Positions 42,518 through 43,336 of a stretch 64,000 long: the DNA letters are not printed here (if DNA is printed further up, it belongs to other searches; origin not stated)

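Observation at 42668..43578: Lower-GC two-gene module: a beta-sandwich protein translationally coupled to a PaREP1/HEPN-like protein with an R-x5-H motif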

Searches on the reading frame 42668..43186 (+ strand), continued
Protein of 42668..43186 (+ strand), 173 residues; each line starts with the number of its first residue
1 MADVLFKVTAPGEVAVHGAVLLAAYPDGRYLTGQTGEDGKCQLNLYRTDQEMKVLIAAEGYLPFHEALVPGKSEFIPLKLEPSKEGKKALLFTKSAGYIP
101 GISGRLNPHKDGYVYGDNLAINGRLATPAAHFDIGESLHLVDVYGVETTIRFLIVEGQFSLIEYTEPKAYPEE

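Call 40: fold_search(model_id=the predicted structure, library=pdb)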
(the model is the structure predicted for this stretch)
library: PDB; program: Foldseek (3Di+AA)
matches with E <= 10: 984; with E <= 0.001: 3
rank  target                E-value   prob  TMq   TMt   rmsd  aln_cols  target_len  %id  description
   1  8qox_B                2.5e-04  1.00  0.38  0.16   5.1        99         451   13  Two-component assembly of SlaA and SlaB S-layer proteins of Sulfolobus acidocaldarius (released 2024-02-21)
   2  5aq0_A                5.7e-04  1.00  0.38  0.76   2.7        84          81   18  The structure of the Transthyretin-like domain of the first catalytic domain of the HUMAN Carboxypeptidase D (released 2016-09-28)
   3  6fwv_A                6.3e-04  1.00  0.34  0.13  14.5       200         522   12  The Bacillus anthracis TIE protein (released 2018-08-08)
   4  9hfj                  1.3e-03  1.00  0.37  0.72   2.9        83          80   17  Crystal structure of the NTE domain of SusCdex (BT3090) dextran transporter (released 2025-11-26)
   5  3e8v                  1.4e-03  1.00  0.37  0.69   3.4        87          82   22  Crystal structure of a possible transglutaminase-family protein proteolytic fragment from Bacteroides fragilis (released 2008-09-02)
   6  3rkp_B                1.4e-03  0.99  0.37  0.20  15.1       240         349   12  Crystal structure of BcpA*(D312A), the major pilin subunit of Bacillus cereus (released 2012-05-30)
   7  2nsm                  1.6e-03  1.00  0.35  0.17   3.2        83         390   18  Crystal structure of the human carboxypeptidase N (Kininase I) catalytic domain (released 2007-04-24)
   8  6fwv_B                1.6e-03  1.00  0.34  0.13  14.5       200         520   12  The Bacillus anthracis TIE protein (released 2018-08-08)
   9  1qmu_A                1.7e-03  1.00  0.36  0.18   3.3        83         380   17  Duck carboxypeptidase D domain II (released 2000-10-13)
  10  3hn5_A                2.0e-03  1.00  0.39  0.33  10.7       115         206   12  Crystal structure of BF0290 (YP_210027.1) from Bacteroides fragilis NCTC 9343 at 1.70 A resolution (released 2009-06-23)
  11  3rkp_A                2.0e-03  0.96  0.33  0.18  16.1       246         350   11  Crystal structure of BcpA*(D312A), the major pilin subunit of Bacillus cereus (released 2012-05-30)
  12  7dm0_A                2.1e-03  0.96  0.27  0.28  18.1       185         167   11  Biofilm associated protein - C region (released 2021-12-15)
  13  2xet_A                2.2e-03  1.00  0.31  0.52   5.2        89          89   12  Conserved hydrophobic clusters on the surface of the Caf1A usher C-terminal domain are important for F1 antigen assemb (released 2010-09-22)
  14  3kpt_A                2.4e-03  0.99  0.37  0.20  14.6       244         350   12  Crystal structure of BcpA, the major pilin subunit of Bacillus cereus (released 2009-11-24)
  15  1s9a_A                2.5e-03  1.00  0.40  0.27   4.2       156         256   14  Crystal Structure of 4-Chlorocatechol 1,2-dioxygenase from Rhodococcus opacus 1CP (released 2004-06-01)
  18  5aq0_B                3.1e-03  1.00  0.37  0.72   3.4        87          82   17  The structure of the Transthyretin-like domain of the first catalytic domain of the HUMAN Carboxypeptidase D (released 2016-09-28)
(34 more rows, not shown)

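Call 44: search_protein_families(library=pfam, alignment_id=A3, max_evalue=0.0001)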
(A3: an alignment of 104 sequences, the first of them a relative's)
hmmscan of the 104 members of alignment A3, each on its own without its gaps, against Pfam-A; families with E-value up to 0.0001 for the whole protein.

A. member 1, P0247 (675 aa): 3 families
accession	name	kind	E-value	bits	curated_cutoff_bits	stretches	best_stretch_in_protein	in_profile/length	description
PF13620.12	CarboxypepD_reg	-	4.5e-09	37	32.3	0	539-610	2-74/82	Carboxypeptidase regulatory-like domain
PF13365.12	Trypsin_2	-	9.1e-08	33.4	27.6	1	57-207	11-144/144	Trypsin-like peptidase domain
PF02369.22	Big_1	-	2.7e-05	24.6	34.9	0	355-406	12-66/93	Bacterial Ig-like domain (group 1)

B. families by the number of members that match (of 104 scanned): 35 families (the first 25 are shown)
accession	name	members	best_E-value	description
PF13620.12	CarboxypepD_reg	26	1.8e-14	Carboxypeptidase regulatory-like domain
PF13676.11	TIR_2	17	6.8e-28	TIR domain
PF13749.12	HATPase_c_4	15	1.3e-20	Putative ATP-dependent DNA helicase recG C-terminal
PF04326.19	SLFN_AlbA_2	9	8.3e-18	Schlafen, AlbA_2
PF02369.22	Big_1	6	9.7e-09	Bacterial Ig-like domain (group 1)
PF13635.12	DUF4143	5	1.3e-47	Domain of unknown function (DUF4143)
PF01582.25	TIR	5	3.7e-14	TIR domain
PF09479.16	Flg_new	3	4.4e-37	Listeria-Bacteroides repeat domain (List_Bact_rpt)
PF00069.31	Pkinase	3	8.5e-28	Protein kinase domain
PF13173.12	AAA_14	3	1.3e-27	AAA domain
PF21247.3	Fic-like_C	3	1.7e-08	Filamentation induced by cAMP protein Fic-like, C-terminal domain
PF00656.27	Peptidase_C14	2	2.4e-41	Caspase domain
PF10137.14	CAP12-PCTIR_TIR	2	5.8e-31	CAP12/Pycsar effector protein, TIR domain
PF08357.16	SEFIR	2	3e-15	SEFIR domain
PF07714.23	PK_Tyr_Ser-Thr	2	9.3e-14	Protein tyrosine and serine/threonine kinase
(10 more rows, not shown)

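Call 46: find_related_loci(query=A1, collection=viral_contigs, flank=6000)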
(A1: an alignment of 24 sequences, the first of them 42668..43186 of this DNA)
Query A1 (173 aa) in viral_contigs; peptide patterns used: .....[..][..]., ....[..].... (x = any residue, [..] = any of these).
19 stretches matched a pattern, but none encodes a relative of the query by tblastn (E <= 1e-3).

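Call 50: find_homologous_proteins(query=A4, max_evalue=0.00001)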
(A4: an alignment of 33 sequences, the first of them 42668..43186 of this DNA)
Query A4 (33 sequences) (173 aa, profile of the alignment): 312 proteins with E <= 0.00001 among 1675 candidates; the best 120 are listed.
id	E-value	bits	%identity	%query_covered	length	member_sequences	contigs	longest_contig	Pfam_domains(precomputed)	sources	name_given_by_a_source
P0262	7.7e-85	300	43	39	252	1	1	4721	-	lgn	-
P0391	2.6e-59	217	39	45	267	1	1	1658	-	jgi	jgi:hypothetical protein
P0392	2.7e-58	214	32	88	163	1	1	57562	-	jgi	jgi:hypothetical protein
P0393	9.2e-57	209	32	88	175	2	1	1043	PF13620.13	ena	-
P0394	1.2e-56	209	30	94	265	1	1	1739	PF13676.12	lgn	-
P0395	1.2e-56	209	31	96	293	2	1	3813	PF13620.13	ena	-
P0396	3.8e-56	207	34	95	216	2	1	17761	-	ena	-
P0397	1.8e-55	205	34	53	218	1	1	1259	PF13620.13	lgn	-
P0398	2.2e-54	201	37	45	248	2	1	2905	PF13620.13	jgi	jgi:hypothetical protein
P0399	2.3e-54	201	32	88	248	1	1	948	-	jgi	jgi:hypothetical protein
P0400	6.8e-54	200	33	86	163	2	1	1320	-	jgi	jgi:hypothetical protein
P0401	8.9e-54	199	41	45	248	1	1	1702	-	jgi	jgi:hypothetical protein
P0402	1.2e-53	199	31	82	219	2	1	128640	-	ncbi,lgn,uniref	ncbi:hypothetical protein [Nostoc sp.]|uniref:hypothetical protein n=1 Tax=Nostoc sp. TaxID=1180 Rep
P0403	1.4e-53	199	32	93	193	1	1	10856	-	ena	-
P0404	2.4e-53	198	31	93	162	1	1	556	PF13620.13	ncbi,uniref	ncbi:hypothetical protein, partial [Vibrio harveyi]|uniref:hypothetical protein n=1 Tax=Vibrio harve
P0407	5.8e-53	197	32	88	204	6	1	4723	PF13620.13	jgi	jgi:hypothetical protein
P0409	1.9e-52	195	35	42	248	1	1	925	PF13620.13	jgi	-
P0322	9.6e-52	193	31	96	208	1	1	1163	PF17789.8,PF02369.23,PF13620.13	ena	-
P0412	2.4e-51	192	40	93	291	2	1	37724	PF13749.13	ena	-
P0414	5.0e-51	190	27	97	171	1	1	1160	PF02369.23,PF13620.13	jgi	-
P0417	1.7e-50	189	30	86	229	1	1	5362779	-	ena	-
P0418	1.8e-50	189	29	86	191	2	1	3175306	-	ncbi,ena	-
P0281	2.2e-50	188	31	91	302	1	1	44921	PF13635.13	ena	-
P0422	1.7e-49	186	29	85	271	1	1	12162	PF13749.13,PF13620.13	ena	-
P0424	4.9e-49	184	28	86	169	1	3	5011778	-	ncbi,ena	-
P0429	1.8e-47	179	32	86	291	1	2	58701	PF13676.12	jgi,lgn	jgi:hypothetical protein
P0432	1.0e-46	176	56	98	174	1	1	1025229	PF13620.13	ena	-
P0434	1.1e-46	176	30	92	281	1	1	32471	PF13676.12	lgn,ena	-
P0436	1.6e-46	176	56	90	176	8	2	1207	PF13620.13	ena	-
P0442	3.0e-45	172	54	100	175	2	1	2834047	-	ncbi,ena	-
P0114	2.8e-44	169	68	98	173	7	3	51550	PF13620.13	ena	-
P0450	3.1e-44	168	65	98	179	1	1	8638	PF13620.13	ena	-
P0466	2.5e-43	165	65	98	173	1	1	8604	PF13620.13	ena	-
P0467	2.5e-43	165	29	73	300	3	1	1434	PF13620.13,PF13676.12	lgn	-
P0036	5.7e-43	164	72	98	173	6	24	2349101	-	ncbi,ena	-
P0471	8.1e-43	164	61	100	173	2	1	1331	PF13620.13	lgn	-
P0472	1.5e-42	163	60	98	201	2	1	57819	PF13620.13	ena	-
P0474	2.1e-42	162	63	100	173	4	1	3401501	PF13620.13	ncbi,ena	-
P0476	2.8e-42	162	52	100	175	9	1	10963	PF13620.13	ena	-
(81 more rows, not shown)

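Call 51: find_encoding_contigs(protein=P0442, flank=4000, max_places=2)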
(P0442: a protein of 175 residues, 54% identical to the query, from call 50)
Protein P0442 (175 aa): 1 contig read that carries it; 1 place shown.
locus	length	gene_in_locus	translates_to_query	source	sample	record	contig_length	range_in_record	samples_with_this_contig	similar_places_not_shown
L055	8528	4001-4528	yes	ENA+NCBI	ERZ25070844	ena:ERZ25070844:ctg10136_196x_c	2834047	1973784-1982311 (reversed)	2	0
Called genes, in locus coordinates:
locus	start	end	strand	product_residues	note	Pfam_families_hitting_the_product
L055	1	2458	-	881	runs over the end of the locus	PF13175:AAA_15 (weak), PF13514:AAA_27 (weak)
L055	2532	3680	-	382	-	PF00149:Metallophos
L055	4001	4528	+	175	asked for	-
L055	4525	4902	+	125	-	PF05942:PaREP1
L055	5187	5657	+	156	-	-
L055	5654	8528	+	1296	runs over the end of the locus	-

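Call 52: find_encoding_contigs(protein=P0418, flank=5000, max_places=2)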
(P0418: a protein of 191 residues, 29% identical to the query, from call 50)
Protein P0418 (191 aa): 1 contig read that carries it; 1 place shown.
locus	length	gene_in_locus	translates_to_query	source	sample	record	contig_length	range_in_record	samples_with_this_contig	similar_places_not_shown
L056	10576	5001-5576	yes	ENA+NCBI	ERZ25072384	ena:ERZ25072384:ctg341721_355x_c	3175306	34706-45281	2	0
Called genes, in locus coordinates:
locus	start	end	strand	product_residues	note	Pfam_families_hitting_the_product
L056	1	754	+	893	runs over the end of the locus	PF01751:Toprim, PF01131:Topoisom_bac, PF13368:Toprim_C_rpt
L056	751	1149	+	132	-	PF00903:Glyoxalase, PF13468:Glyoxalase_3 (weak), PF13669:Glyoxalase_4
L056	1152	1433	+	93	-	PF07330:DUF1467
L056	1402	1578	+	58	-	-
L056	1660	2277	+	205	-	PF00293:NUDIX (weak)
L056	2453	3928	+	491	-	PF00171:Aldedh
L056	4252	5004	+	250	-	PF13749:HATPase_c_4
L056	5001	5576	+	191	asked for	-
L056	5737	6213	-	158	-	PF00011:HSP20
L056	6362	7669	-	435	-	PF13187:Fer4_9 (faint), PF00037:Fer4 (faint), PF12838:Fer4_7, PF13183:Fer4_8, PF13237:Fer4_10, PF13484:Fer4_16 (weak), PF13534:Fer4_17, PF02754:CCG, +2 more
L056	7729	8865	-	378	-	PF01565:FAD_binding_4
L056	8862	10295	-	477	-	PF01565:FAD_binding_4, PF02913:FAD-oxidase_C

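Call 53: find_encoding_contigs(protein=P0424, flank=5000, max_places=2)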
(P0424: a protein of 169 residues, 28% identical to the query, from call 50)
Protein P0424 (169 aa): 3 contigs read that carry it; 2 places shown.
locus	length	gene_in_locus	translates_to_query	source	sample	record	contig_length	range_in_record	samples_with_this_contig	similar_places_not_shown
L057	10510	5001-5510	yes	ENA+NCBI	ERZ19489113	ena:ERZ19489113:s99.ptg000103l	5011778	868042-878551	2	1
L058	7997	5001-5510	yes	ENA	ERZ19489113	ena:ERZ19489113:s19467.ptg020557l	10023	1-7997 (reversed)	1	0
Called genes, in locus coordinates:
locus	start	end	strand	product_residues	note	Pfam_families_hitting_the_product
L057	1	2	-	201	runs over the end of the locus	-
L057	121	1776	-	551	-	-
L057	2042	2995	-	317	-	PF00480:ROK, PF01869:BcrAD_BadFG (faint)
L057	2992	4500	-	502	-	PF00370:FGGY_N, PF01869:BcrAD_BadFG (faint), PF02782:FGGY_C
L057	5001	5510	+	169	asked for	-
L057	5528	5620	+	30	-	-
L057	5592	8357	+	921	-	PF06634:DUF1156, PF01170:UPF0020 (faint)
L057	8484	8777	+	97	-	PF03683:UPF0175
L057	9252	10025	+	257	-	PF00106:adh_short, PF08659:KR, PF13561:adh_short_C2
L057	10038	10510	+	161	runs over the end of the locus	-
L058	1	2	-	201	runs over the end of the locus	-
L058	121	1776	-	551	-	-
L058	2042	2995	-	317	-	PF00480:ROK, PF01869:BcrAD_BadFG (faint)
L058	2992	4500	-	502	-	PF00370:FGGY_N, PF01869:BcrAD_BadFG (faint), PF02782:FGGY_C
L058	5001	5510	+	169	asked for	-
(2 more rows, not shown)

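Call 54: find_encoding_contigs(protein=P0402, flank=5000, max_places=2)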
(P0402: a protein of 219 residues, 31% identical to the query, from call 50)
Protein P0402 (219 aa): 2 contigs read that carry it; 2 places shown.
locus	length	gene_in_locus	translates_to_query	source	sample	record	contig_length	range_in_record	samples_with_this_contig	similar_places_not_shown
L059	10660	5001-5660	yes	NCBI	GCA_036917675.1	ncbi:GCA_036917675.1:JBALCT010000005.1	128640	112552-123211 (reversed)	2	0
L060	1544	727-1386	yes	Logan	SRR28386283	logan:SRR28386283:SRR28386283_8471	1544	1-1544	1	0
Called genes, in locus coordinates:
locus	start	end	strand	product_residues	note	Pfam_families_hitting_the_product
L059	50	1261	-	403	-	PF01590:GAF, PF00990:GGDEF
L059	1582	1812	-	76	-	PF20522:DUF6737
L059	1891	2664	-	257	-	-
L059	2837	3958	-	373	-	PF07176:DUF1400, PF13472:Lipase_GDSL_2 (weak)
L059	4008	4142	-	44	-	-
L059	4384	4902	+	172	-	-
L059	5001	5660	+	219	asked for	-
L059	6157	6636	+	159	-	-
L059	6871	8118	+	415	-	PF01120:Alpha_L_fucos, PF14871:GHL6 (faint)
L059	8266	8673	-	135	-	-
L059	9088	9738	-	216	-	-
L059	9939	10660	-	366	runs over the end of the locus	PF01820:Dala_Dala_lig_N, PF02222:ATP-grasp, PF07478:Dala_Dala_lig_C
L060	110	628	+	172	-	-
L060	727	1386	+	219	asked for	-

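Call 55: find_encoding_contigs(protein=P0417, flank=5000, max_places=2)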
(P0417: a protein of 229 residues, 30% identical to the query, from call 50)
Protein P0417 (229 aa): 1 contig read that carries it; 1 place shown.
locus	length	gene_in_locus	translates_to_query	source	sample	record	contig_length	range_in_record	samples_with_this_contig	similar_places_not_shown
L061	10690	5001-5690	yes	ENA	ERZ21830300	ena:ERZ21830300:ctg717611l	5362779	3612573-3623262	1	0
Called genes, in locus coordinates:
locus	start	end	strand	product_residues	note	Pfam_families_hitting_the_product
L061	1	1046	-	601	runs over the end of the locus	PF00496:SBP_bac_5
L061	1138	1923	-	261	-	PF00561:Abhydrolase_1, PF00975:Thioesterase (weak), PF12146:Hydrolase_4, PF12697:Abhydrolase_6, PF08386:Abhydrolase_4 (faint)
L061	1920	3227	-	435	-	PF01053:Cys_Met_Meta_PP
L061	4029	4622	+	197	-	PF04326:SLFN_AlbA_2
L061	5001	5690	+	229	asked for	-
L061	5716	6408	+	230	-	-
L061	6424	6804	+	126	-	-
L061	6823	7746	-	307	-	PF01370:Epimerase, PF08338:DUF1731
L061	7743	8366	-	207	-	PF12802:MarR_2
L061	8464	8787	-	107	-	PF03061:4HBT, PF13279:4HBT_2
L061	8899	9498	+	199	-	PF00293:NUDIX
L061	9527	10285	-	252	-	PF00012:HSP70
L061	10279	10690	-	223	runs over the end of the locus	-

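Call 56: find_encoding_contigs(protein=P0429, flank=5000, max_places=2)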
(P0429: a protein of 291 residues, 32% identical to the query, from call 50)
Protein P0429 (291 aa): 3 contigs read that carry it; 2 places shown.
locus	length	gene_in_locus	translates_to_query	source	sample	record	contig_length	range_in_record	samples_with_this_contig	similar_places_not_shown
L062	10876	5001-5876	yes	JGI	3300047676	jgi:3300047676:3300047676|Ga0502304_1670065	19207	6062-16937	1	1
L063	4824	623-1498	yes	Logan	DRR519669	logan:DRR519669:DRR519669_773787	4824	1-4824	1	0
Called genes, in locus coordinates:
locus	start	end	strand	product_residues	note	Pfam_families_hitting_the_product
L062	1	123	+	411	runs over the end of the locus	-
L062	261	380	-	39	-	-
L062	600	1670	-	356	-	-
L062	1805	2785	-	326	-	PF01734:Patatin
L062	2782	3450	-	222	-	-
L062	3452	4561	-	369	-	PF18144:SMODS, PF21654:DncV-like_NTFase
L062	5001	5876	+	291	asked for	PF13676:TIR_2 (weak)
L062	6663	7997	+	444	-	PF00772:DnaB, PF13481:AAA_25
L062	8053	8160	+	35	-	-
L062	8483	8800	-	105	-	-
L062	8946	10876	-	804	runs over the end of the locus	-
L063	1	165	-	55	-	?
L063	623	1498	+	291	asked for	PF13676:TIR_2 (weak)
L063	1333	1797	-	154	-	-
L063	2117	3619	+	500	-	PF00772:DnaB, PF13481:AAA_25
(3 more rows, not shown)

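Call 57: search_protein_families(library=padloc, alignment_id=A3, max_evalue=0.00001)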
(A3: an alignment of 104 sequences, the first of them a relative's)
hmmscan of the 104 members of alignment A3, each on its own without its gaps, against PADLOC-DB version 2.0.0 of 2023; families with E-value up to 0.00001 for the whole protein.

A. member 1, P0247 (675 aa): 2 families
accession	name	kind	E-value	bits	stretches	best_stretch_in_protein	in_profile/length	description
PDLC02960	RT-Protease_XI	-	3.3e-08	31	1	24-219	332-491/506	single gene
PDLC02959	RT-Protease_XI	-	1.6e-06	25.4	1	27-224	337-500/510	single gene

B. families by the number of members that match (of 104 scanned): 80 families (the first 25 are shown)
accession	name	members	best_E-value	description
PDLC05062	PDC-S66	11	4e-55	-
PDLC02402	Aga_SIR2-PNTD1-PNTD2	11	1.5e-14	Class I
PDLC02394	pAgo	11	9.1e-13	-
PDLC02418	Aga_SIR2-Kinase-PNTD1-PNTD2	10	3.4e-10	Class I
PDLC04790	PDC-S01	5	3.3e-103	-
PDLC03957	bSEFIR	5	1.8e-75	-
PDLC04791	PDC-S01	5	2.3e-30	-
PDLC04786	PDC-S01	5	1.5e-17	-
PDLC04789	PDC-S01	4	3.5e-66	-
PDLC04787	PDC-S01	4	1.1e-33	-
PDLC00417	ThsB1|ThsB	4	7.5e-33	TIR-like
PDLC04788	PDC-S01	4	2.4e-20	-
PDLC02962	RT-TIR_XII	4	1.2e-11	single gene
PDLC02012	SAVED5--SAVED_TIR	4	4.2e-10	-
PDLC04042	PD-T4-6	3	2e-38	-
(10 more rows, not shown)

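Call 58: search_protein_families(library=phrogs, proteins=[window:42668-43186:+], max_evalue=1)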
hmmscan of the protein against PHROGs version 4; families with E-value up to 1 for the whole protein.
window:42668-43186:+ (173 aa): 1 family
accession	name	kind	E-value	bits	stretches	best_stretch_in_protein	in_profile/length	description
phrog_15879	-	unknown function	0.27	12.3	1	35-84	63-109/126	-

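Call 59: search_protein_families(library=padloc, proteins=[P0300, P0287, P0277, P0434, P0412, P0281, P0266, P0256], max_evalue=0.00001)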
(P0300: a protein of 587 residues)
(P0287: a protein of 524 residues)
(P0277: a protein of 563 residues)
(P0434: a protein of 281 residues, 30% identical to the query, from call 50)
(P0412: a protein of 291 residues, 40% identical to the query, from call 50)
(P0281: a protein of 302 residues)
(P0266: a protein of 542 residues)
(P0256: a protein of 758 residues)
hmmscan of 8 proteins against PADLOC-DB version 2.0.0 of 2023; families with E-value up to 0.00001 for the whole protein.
P0300 (587 aa): 3 families
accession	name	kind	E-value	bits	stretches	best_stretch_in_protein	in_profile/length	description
PDLC02394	pAgo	-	2.7e-11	40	1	207-405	230-434/1121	-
PDLC02402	Aga_SIR2-PNTD1-PNTD2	-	7.4e-11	38.9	1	192-333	356-489/876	Class I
PDLC02418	Aga_SIR2-Kinase-PNTD1-PNTD2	-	4.3e-08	29.8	1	213-333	250-367/756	Class I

P0287 (524 aa): 3 families
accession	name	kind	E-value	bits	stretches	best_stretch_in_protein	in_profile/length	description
PDLC02402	Aga_SIR2-PNTD1-PNTD2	-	5.8e-13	45.8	1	72-213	356-490/876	Class I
PDLC02418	Aga_SIR2-Kinase-PNTD1-PNTD2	-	3.4e-10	36.8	1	126-273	282-427/756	Class I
PDLC02394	pAgo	-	3e-09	33.2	1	73-272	217-423/1121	-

P0277 (563 aa): 7 families
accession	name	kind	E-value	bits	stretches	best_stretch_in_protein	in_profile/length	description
PDLC04790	PDC-S01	-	9e-91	302.7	1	1-369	11-403/422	-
PDLC04789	PDC-S01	-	2.2e-58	196.1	1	1-337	1-343/375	-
PDLC04787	PDC-S01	-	1.8e-29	100.9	1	2-297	11-327/412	-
PDLC04791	PDC-S01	-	5.9e-29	98.9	1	3-344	3-361/395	-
PDLC04786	PDC-S01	-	1.6e-11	41.6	1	251-345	304-397/439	-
PDLC04788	PDC-S01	-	3.9e-11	40.5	1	193-338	235-386/448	-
PDLC04792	PDC-S01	-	1.1e-09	35.4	0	252-339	304-389/452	-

P0434 (281 aa): 0 families

P0412 (291 aa): 0 families

P0281 (302 aa): 3 families
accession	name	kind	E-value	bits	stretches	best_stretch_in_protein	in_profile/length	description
PDLC04790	PDC-S01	-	1.3e-14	51.7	1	3-113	298-408/422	-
PDLC04791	PDC-S01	-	4.1e-06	23.7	1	14-82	297-362/395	-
PDLC04786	PDC-S01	-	4.3e-06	23.7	1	18-81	338-397/439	-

P0266 (542 aa): 1 family
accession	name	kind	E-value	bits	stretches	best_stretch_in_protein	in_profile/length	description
PDLC02987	caspase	-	1.3e-12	45.7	1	36-190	5-148/453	-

P0256 (758 aa): 32 families (the best 25 are shown)
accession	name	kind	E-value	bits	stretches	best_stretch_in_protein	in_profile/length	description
PDLC04138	mad6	-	3e-42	143.4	1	10-291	46-303/659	mads_6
PDLC04042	PD-T4-6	-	2e-38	130.7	1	13-305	7-275/292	-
PDLC04044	PD-T4-6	-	2.9e-35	120.1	1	21-303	38-293/372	-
PDLC04053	PD-T4-6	-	3.9e-33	113.2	1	11-301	5-270/311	-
PDLC04045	PD-T4-6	-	5.5e-33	112.4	1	17-258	35-257/350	-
PDLC04061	PD-T4-6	-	2.9e-30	104.3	1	13-302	14-283/510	-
PDLC04043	PD-T4-6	-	6.7e-29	99.2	1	11-250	11-220/452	-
PDLC04047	PD-T4-6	-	3e-28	96.8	1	69-314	48-284/327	-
PDLC01088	C3a189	-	5e-28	96.1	1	20-348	2-280/840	kinase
PDLC04041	PD-T4-6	-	2.4e-27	94.2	1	7-246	20-233/443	-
PDLC04057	PD-T4-6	-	3.3e-27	93.6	1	80-300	55-268/443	-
PDLC04054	PD-T4-6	-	7e-27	92.7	1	77-303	54-274/347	-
PDLC04050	PD-T4-6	-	5.6e-25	86.2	1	14-301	62-325/480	-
PDLC04039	PD-T4-6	-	1.3e-24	85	1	11-402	10-360/458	-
PDLC04051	PD-T4-6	-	2.3e-24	84.2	1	17-294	34-286/476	-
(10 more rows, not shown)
